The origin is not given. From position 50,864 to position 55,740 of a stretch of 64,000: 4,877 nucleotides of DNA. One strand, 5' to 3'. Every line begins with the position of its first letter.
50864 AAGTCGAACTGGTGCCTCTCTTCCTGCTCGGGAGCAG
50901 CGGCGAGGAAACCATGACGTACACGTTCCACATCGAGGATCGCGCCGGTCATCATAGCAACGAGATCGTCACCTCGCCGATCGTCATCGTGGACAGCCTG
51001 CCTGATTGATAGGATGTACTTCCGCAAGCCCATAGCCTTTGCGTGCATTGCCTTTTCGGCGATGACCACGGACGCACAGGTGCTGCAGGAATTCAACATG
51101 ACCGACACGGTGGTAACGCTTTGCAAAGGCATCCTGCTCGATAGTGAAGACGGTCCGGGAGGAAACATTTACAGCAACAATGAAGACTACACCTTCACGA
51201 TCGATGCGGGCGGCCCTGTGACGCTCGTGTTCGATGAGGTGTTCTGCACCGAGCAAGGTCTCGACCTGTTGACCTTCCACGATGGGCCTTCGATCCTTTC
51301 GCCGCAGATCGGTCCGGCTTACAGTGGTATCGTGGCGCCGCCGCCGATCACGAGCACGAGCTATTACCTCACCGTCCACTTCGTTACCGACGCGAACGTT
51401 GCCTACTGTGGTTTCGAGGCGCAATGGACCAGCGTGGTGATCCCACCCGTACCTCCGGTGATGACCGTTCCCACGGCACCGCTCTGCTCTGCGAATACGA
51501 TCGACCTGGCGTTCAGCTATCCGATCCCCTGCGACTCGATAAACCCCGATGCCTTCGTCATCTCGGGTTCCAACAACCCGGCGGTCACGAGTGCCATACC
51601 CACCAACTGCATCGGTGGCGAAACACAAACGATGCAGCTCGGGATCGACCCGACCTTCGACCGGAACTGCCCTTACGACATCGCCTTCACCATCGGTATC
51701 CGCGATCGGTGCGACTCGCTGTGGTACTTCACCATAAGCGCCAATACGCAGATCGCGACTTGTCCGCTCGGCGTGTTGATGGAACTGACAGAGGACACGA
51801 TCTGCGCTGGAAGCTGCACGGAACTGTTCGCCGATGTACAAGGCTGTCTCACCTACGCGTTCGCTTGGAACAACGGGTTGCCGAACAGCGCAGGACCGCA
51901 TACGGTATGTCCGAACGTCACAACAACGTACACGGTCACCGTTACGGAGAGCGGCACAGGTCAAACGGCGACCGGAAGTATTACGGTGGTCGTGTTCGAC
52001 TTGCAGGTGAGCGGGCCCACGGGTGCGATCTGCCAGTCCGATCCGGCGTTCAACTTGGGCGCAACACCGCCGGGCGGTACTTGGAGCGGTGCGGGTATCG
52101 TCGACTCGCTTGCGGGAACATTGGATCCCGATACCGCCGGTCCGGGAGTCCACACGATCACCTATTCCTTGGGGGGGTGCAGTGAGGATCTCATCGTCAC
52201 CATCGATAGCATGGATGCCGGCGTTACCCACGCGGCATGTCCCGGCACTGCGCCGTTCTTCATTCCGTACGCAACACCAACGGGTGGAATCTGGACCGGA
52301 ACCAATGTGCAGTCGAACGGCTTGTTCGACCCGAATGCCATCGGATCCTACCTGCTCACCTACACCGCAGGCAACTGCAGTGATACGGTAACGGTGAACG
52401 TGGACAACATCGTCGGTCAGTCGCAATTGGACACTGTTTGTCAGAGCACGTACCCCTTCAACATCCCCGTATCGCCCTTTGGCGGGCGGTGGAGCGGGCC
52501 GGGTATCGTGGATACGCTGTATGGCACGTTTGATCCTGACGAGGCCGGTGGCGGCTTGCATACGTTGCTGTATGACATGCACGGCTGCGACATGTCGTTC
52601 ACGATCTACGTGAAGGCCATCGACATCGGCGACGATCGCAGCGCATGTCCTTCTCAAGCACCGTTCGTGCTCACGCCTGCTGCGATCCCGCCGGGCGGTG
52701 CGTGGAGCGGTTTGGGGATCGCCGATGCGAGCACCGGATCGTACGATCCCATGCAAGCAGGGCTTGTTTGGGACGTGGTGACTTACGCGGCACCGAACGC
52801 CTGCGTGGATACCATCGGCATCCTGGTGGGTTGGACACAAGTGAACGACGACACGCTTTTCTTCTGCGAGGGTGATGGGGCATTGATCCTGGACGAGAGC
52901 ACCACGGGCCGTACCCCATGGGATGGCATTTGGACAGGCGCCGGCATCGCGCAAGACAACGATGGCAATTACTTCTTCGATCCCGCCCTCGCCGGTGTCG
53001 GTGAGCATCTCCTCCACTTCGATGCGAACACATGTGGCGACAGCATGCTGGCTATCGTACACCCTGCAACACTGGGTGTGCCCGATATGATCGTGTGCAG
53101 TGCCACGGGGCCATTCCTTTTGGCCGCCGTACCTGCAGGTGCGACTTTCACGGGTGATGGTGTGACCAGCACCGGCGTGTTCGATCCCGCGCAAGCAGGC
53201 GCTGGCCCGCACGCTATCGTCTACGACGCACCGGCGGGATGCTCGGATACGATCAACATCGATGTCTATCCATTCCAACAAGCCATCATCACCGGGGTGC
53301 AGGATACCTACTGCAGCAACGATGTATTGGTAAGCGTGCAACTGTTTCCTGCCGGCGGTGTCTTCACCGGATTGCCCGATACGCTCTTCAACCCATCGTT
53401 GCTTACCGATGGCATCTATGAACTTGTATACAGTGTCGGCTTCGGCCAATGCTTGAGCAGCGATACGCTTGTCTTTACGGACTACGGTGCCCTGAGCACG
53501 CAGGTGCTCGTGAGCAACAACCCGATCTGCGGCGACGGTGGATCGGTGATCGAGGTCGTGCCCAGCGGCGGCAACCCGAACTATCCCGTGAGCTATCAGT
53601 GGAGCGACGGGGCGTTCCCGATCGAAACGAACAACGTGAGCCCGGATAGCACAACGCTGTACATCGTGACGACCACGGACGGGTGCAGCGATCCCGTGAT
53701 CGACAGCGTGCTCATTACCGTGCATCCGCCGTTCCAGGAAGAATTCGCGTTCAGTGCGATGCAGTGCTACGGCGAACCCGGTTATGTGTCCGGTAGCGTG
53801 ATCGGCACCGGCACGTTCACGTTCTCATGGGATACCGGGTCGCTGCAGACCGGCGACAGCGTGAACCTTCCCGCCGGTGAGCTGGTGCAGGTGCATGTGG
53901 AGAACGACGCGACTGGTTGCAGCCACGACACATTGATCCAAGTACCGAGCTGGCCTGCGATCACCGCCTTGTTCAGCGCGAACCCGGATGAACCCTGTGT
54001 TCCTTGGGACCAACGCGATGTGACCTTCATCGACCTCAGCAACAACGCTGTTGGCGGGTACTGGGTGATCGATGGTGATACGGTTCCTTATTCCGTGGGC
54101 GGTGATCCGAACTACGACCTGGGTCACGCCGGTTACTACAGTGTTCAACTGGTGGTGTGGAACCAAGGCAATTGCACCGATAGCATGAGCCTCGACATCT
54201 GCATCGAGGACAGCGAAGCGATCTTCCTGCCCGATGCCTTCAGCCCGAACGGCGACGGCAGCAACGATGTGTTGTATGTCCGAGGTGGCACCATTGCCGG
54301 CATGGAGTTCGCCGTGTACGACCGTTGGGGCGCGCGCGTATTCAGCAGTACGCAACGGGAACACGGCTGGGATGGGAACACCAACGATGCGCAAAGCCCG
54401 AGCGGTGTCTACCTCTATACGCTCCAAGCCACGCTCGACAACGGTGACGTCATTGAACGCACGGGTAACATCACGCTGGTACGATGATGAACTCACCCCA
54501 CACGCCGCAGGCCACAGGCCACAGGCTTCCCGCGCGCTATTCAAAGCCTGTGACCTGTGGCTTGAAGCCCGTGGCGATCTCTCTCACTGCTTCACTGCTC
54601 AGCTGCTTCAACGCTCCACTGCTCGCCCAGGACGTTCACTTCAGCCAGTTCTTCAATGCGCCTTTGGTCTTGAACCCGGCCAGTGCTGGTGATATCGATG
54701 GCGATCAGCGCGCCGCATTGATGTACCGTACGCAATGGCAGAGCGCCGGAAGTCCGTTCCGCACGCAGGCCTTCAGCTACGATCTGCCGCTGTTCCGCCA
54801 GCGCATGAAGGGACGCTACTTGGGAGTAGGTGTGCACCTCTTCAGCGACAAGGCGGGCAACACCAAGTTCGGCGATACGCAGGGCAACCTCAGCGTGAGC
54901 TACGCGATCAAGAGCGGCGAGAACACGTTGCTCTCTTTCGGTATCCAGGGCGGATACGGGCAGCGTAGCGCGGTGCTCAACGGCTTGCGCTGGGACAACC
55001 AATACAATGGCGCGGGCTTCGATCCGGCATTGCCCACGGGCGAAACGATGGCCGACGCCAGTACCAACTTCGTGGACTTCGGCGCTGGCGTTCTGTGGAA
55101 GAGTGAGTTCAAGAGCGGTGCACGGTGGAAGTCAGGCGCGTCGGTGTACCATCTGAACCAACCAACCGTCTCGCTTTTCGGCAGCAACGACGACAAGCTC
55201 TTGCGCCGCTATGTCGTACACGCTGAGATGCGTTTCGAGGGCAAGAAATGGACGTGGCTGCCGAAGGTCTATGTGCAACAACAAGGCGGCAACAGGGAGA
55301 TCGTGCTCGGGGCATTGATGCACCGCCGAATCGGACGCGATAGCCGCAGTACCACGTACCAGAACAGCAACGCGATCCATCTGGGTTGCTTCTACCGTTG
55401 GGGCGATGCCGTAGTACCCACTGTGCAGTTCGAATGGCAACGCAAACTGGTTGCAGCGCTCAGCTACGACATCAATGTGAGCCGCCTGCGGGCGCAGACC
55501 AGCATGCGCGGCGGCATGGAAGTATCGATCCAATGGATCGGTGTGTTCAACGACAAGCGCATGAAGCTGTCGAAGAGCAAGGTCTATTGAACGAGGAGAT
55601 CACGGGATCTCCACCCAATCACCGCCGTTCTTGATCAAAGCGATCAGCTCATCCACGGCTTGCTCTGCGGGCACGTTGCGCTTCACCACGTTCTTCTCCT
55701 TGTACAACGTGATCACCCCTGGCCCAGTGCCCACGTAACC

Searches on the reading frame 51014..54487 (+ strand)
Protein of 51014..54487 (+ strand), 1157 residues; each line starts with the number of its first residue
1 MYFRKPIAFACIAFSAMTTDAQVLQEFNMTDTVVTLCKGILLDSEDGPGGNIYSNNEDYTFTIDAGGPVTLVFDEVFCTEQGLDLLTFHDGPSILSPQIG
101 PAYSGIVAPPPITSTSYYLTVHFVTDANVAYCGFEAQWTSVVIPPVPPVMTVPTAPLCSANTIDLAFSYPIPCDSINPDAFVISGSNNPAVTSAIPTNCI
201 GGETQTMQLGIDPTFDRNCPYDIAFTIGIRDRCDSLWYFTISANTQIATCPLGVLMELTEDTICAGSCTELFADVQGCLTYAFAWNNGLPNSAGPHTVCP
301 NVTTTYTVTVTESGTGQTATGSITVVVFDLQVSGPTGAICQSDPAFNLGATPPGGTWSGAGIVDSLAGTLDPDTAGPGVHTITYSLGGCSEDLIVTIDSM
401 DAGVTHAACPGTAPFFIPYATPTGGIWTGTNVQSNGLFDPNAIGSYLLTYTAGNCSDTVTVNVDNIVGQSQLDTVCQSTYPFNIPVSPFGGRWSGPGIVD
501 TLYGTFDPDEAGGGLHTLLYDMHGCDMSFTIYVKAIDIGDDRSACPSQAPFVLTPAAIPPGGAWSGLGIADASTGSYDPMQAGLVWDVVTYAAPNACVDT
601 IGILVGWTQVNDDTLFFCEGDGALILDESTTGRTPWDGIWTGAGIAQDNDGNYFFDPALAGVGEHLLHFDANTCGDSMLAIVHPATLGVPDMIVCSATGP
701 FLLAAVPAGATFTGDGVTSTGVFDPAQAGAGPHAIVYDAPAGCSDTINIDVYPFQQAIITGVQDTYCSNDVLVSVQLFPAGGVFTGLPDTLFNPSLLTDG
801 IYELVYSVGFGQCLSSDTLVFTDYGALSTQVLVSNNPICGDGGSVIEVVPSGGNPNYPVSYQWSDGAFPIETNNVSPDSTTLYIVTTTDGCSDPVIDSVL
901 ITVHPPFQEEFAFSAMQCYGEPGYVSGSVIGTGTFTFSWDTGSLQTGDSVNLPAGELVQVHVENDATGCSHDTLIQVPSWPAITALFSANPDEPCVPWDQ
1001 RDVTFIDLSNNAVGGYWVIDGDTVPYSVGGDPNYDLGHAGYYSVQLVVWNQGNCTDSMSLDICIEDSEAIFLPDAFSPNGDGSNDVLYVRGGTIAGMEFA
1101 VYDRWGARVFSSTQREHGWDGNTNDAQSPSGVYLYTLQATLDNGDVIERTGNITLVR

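Call 18: search_protein_families(library=pfam, proteins=[window:51014-54487:+], max_evalue=0.001)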
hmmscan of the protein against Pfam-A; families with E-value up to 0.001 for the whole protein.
window:51014-54487:+ (1157 aa): 3 families
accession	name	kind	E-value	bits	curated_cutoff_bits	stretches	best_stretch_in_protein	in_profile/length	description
PF13585.12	CHU_C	-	5.4e-17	62.1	27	1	1072-1151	3-82/86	CHU_C Type IX secretion signal domain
PF00431.26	CUB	-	2.5e-05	25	21.4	1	52-137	20-109/110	CUB domain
PF13573.12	SprB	-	0.0009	19.3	28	0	834-868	4-37/37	SprB repeat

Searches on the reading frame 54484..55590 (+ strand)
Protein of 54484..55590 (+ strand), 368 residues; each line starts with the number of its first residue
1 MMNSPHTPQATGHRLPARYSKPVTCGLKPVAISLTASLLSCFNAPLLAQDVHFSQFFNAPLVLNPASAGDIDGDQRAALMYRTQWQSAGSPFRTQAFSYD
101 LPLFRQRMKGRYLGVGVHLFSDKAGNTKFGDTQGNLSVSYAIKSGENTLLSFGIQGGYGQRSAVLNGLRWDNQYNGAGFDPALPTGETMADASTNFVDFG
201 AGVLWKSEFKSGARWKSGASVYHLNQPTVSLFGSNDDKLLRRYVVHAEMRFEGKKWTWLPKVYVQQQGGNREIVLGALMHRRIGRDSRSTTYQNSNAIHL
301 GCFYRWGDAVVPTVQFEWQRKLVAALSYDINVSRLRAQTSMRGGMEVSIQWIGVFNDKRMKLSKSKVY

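Call 18: search_protein_families(library=pfam, proteins=[window:54484-55590:+], max_evalue=0.001)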
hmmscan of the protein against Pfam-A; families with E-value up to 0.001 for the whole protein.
window:54484-55590:+ (368 aa): 1 family
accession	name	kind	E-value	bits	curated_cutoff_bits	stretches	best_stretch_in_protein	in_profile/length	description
PF11751.14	PorP_SprF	-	4e-46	158.2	22.3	1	48-339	4-263/273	Type IX secretion system membrane protein PorP/SprF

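Call 78: search_protein_families(library=ncbifam, proteins=[window:54484-55590:+], max_evalue=0.001)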
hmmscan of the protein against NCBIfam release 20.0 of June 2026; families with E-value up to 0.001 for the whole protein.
window:54484-55590:+ (368 aa): 1 family
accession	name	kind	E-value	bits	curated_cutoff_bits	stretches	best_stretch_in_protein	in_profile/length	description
TIGR03519.1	T9SS_PorP_fam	subfamily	6.7e-57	193.2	90.55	1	36-349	9-288/292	PorP/SprF family type IX secretion system membrane protein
